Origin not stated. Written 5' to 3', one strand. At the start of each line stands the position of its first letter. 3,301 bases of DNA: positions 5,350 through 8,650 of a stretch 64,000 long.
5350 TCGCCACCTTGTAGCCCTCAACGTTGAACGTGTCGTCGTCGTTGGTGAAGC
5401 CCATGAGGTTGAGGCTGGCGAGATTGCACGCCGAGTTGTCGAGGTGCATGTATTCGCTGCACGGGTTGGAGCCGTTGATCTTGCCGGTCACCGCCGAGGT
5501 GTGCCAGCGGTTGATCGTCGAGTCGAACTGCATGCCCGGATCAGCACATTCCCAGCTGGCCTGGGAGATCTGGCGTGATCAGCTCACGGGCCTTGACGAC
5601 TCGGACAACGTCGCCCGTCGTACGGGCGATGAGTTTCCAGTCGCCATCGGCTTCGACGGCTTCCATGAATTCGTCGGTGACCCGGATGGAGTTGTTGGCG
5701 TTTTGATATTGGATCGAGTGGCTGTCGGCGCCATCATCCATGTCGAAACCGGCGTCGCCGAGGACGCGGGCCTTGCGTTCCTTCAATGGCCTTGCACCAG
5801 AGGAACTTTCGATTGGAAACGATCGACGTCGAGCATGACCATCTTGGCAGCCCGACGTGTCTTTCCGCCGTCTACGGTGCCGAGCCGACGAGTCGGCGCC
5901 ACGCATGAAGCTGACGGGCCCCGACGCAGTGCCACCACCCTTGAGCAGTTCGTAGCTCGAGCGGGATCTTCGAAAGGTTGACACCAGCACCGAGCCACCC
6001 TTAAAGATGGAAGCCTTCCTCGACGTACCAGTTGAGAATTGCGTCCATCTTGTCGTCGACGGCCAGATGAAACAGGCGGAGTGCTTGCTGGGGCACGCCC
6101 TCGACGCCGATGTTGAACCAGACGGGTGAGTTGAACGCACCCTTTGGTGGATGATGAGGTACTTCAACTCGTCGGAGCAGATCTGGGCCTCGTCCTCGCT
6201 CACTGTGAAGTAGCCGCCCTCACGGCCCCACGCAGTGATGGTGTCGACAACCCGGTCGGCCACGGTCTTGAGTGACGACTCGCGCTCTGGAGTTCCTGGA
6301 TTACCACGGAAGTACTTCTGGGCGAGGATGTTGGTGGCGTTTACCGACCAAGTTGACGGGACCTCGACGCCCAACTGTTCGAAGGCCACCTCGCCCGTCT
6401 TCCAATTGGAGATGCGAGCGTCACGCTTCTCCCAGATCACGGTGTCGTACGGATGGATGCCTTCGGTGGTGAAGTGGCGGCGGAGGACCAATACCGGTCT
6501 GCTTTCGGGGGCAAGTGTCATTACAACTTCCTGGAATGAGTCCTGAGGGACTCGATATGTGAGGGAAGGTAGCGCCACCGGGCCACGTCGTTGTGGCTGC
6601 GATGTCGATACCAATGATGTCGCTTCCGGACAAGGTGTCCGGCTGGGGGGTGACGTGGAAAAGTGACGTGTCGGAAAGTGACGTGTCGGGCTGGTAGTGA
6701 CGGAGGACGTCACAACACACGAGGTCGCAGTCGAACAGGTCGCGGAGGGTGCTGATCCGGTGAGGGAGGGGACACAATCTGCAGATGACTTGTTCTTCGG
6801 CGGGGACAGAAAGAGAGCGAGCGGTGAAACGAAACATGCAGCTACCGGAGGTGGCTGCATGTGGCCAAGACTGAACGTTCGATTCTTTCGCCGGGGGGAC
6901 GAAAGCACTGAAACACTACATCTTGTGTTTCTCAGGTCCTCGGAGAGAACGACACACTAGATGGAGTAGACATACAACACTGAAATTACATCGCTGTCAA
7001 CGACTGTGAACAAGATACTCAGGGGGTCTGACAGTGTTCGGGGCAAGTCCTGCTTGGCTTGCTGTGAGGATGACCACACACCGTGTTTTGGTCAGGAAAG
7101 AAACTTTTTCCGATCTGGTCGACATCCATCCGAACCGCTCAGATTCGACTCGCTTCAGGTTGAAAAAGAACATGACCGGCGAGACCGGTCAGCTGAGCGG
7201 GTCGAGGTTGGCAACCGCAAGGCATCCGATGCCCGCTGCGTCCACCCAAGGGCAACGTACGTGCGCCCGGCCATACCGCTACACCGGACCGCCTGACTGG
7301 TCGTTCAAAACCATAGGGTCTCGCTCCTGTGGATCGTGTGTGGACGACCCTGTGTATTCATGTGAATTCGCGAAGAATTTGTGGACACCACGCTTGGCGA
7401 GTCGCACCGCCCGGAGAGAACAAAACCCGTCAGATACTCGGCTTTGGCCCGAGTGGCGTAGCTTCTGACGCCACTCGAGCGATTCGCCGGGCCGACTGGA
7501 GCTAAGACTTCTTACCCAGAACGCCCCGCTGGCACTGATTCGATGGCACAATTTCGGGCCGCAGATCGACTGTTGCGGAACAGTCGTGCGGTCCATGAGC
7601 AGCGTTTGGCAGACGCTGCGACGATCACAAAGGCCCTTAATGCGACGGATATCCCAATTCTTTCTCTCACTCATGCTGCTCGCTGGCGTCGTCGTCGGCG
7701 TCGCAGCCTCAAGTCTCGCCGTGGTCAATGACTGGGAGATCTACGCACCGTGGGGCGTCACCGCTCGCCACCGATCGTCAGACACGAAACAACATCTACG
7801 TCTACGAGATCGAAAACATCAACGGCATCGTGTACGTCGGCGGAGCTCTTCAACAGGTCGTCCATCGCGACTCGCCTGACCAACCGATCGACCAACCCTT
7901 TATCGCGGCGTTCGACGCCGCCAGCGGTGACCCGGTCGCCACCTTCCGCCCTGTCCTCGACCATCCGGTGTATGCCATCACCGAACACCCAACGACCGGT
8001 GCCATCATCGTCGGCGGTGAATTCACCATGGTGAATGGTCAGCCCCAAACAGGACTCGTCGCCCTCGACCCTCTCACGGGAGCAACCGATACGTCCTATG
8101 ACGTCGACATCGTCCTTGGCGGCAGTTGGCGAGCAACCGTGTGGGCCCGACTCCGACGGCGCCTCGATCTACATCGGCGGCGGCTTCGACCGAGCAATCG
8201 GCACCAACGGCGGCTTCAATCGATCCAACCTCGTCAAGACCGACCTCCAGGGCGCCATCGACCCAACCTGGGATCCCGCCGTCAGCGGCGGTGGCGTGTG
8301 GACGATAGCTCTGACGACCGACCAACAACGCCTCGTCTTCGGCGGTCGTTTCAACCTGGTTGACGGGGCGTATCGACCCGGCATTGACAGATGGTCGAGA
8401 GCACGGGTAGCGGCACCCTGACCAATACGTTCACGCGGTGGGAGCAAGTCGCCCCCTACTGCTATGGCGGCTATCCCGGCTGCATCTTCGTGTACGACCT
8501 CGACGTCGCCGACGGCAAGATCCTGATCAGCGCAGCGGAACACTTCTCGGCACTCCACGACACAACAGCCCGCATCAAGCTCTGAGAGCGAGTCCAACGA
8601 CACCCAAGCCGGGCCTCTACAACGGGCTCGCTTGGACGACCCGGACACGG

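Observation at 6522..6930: Unusually long (~390 nt) structured leader upstream of nrdJ: NrdR box, hairpin with T-tract, tandem ACGTCAC repeats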

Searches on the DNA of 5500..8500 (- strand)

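Call 4: search_rna_families(source=window, start=5500, end=8500, threshold=evalue, max_evalue=10, show_alignments=3)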
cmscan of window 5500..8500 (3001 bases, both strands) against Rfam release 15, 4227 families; matches with E-value up to 10: 2.
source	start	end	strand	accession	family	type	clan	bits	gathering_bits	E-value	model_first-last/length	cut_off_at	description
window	5639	5703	+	RF00467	RSV_PBS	Cis-reg;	-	18.7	47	3.1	1-75/75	no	Rous sarcoma virus (RSV) primer binding site (PBS)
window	6432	6553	-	RF02115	FAM13A-AS1_2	Gene; lncRNA;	-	14.7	38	7.3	1-110/110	no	FAM13A antisense RNA 1 conserved region 2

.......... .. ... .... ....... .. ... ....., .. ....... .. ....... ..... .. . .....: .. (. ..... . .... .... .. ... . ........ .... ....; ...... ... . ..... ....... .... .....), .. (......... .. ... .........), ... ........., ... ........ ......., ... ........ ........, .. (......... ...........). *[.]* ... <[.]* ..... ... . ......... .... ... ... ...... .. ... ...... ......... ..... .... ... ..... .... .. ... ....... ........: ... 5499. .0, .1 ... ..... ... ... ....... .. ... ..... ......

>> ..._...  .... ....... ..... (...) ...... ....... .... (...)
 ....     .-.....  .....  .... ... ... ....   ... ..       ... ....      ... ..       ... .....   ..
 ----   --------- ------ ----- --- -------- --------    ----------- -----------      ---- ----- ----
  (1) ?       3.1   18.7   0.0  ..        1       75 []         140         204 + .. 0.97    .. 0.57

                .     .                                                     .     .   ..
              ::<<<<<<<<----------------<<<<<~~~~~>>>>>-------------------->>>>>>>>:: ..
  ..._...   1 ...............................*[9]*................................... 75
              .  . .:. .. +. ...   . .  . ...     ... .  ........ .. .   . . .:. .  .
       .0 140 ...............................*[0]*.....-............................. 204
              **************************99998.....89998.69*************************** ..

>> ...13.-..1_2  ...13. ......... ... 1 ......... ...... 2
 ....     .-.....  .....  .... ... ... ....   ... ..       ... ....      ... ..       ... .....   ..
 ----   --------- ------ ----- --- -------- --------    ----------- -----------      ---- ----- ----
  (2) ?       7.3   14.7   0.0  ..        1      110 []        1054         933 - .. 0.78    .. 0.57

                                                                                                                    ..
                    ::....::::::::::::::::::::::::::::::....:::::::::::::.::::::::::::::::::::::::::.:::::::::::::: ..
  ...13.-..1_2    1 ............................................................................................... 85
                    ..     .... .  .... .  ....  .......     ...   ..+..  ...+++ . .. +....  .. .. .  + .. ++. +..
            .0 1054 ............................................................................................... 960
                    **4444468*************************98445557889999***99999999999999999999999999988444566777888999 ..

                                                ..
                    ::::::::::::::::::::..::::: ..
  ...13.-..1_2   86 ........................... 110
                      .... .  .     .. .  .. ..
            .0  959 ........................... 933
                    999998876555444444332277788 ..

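Call 29: search_rna_families(sources=[L001, L002, L003, L005, L006, L017, L019, L022, L023, L025, L027, L058, L081, L082, L024, L032, L037, L040], threshold=gathering)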
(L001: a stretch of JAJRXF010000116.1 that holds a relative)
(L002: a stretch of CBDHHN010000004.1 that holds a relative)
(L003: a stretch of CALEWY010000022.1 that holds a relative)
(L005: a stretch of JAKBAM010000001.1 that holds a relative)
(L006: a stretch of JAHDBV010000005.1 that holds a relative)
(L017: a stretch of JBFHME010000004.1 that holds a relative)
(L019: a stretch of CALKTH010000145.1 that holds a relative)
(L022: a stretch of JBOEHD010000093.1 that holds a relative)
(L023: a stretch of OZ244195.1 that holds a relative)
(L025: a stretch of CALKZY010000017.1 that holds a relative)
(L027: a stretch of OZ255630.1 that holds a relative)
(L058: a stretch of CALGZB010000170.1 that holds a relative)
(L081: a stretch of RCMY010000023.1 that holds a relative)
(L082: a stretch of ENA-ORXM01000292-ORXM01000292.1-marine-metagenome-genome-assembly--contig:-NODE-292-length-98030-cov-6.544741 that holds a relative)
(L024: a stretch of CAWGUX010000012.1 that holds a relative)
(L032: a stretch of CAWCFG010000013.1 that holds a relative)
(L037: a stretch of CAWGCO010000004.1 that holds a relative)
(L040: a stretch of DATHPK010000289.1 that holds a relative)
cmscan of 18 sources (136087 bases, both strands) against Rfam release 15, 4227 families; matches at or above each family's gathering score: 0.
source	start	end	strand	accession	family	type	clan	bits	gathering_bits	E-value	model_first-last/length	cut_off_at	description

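Call 55: build_rna_model(alignment_id=A3)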
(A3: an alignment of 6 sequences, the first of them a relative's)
Model R1 built from alignment A3 (6 sequences, 209 columns); structure: RNAalifold consensus.
model positions 161; base pairs 35; branch points 1; effective number of sequences 2.39; information 0.59 bits per position. Calibrated on 0.2 Mb of random sequence (short: E-values are rough).
structure used (alignment columns):
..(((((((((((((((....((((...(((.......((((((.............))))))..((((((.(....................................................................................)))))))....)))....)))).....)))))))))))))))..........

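Call 56: search_with_rna_model(model_id=R1, sources=[window, L001, L002, L003, L004, L005, L006, L007, L008, L009, L010, L011, L012, L013, L014, L015, L016, L017, L018, L019, L020, L021, L022, L023, L024, L025, L026, L027, L028, L029, L030, L031, L032, L033, L034, L035, L036, L037, L038, L039, L040, L041, L042, L043, L044, L045, L046, L047, L048, L049, L051, L052, L053, L054, L055, L056, L057, L058, L059, L060, L061, L062, L063, L064, L065, L066, L067, L068, L069, L070, L071, L072, L073, L074, L075, L076, L077, L078, L079, L080, L081, L082, L083, L084, L085, L086, L087, L088, L089, L090, L091, L092, L093, L094, L095, L096, L097, L098, L099, L100], max_evalue=1, make_alignment=true)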
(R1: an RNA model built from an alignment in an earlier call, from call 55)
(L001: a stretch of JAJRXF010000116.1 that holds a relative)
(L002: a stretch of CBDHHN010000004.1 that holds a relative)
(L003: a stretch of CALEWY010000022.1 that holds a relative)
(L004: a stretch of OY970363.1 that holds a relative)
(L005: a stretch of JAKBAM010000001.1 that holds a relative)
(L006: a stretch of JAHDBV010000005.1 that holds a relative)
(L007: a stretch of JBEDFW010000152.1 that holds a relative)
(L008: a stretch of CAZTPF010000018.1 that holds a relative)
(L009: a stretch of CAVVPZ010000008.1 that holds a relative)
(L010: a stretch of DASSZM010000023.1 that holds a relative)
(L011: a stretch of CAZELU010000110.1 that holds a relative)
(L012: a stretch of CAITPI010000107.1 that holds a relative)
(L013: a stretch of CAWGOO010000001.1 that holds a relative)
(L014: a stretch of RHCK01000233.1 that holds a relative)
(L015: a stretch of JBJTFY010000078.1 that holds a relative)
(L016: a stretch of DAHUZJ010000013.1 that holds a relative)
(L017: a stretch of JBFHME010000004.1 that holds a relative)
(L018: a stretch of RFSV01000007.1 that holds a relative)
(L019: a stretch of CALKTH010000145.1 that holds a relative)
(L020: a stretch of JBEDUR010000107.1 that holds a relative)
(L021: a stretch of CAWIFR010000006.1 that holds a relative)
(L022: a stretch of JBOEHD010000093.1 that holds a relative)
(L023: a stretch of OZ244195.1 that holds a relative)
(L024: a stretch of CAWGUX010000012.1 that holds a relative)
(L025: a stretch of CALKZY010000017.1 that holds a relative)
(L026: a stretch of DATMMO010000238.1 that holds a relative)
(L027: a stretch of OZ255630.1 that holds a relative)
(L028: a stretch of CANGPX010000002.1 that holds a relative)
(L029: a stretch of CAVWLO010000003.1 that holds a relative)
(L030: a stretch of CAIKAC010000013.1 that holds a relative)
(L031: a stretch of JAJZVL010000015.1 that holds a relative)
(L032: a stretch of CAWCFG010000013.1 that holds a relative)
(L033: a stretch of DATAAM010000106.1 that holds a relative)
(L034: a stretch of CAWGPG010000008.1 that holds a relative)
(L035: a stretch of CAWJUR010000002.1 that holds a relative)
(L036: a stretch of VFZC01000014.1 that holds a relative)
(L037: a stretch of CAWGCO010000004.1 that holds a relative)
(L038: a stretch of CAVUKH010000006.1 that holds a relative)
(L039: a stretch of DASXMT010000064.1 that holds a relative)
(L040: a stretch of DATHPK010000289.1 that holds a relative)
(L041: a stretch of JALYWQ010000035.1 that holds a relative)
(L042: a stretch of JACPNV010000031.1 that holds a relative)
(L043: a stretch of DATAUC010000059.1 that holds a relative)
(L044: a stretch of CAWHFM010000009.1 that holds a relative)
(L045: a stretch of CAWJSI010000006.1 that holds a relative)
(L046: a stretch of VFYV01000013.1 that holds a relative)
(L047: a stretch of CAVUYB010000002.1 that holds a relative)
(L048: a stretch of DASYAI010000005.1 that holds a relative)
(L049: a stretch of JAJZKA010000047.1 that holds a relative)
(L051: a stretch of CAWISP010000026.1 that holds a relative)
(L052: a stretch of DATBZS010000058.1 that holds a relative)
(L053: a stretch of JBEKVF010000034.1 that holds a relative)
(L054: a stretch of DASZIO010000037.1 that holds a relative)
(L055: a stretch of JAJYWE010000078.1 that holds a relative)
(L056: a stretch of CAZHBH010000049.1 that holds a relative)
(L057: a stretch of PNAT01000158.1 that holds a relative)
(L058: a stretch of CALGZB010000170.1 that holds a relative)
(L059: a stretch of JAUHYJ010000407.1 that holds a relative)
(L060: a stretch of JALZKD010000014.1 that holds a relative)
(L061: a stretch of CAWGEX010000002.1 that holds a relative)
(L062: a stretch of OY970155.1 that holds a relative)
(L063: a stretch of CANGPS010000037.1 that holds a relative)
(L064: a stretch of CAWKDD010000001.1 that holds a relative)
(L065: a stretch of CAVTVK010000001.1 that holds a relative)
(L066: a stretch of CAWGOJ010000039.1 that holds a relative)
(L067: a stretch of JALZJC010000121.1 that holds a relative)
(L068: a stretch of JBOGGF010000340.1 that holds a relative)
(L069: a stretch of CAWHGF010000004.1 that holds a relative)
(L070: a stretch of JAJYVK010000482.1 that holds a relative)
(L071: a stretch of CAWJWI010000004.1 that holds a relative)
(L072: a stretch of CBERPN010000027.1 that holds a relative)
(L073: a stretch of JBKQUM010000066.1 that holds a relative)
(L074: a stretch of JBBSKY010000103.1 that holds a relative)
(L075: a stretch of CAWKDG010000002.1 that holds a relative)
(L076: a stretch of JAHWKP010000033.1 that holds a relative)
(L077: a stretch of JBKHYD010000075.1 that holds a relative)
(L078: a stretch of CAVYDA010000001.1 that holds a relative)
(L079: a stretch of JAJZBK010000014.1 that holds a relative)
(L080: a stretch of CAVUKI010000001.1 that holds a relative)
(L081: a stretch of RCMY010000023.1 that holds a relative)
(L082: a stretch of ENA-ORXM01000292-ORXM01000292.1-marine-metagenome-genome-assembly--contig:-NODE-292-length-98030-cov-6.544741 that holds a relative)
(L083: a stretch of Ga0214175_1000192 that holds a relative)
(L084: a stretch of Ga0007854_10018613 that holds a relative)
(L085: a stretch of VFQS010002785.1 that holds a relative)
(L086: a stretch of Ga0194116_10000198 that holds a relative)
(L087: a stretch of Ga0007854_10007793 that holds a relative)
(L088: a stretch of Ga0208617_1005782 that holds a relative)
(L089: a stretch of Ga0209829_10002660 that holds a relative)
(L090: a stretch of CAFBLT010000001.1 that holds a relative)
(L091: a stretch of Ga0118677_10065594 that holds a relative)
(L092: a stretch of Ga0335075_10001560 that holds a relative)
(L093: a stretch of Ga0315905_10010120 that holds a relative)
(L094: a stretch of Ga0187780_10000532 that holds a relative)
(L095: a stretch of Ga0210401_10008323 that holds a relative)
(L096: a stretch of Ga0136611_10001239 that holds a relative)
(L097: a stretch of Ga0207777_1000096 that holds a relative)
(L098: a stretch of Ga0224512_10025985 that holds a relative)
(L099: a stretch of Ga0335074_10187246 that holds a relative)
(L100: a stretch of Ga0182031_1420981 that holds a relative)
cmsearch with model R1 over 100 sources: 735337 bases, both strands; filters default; matches with E-value up to 1: 12.
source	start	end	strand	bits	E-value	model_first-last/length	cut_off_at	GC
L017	3045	3203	+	147.7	1e-34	1-161/161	no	0.63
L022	3106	3268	+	145.3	4.2e-34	1-161/161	no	0.58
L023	3151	3306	+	141.1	4.7e-33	1-161/161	no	0.63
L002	3383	3535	+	115.9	9.5e-27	1-161/161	no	0.65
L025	3189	3390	+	109.5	3.9e-25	1-161/161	no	0.56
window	7169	7297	-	28.3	8.8e-05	1-161/161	no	0.67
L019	3699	3883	+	19.5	0.014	1-161/161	no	0.62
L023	3146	3301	-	18.1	0.031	1-161/161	no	0.62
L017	3040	3198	-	17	0.058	1-161/161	no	0.62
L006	3765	3902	+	15.9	0.11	1-161/161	no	0.7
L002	3378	3530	-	15.7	0.13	1-161/161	no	0.64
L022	3101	3263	-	13.1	0.56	1-161/161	no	0.58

Alignment A4: 12 matches aligned to the model, 379 columns, each read 5' to 3' on its own strand. Consensus structure (alignment columns), stored with it:
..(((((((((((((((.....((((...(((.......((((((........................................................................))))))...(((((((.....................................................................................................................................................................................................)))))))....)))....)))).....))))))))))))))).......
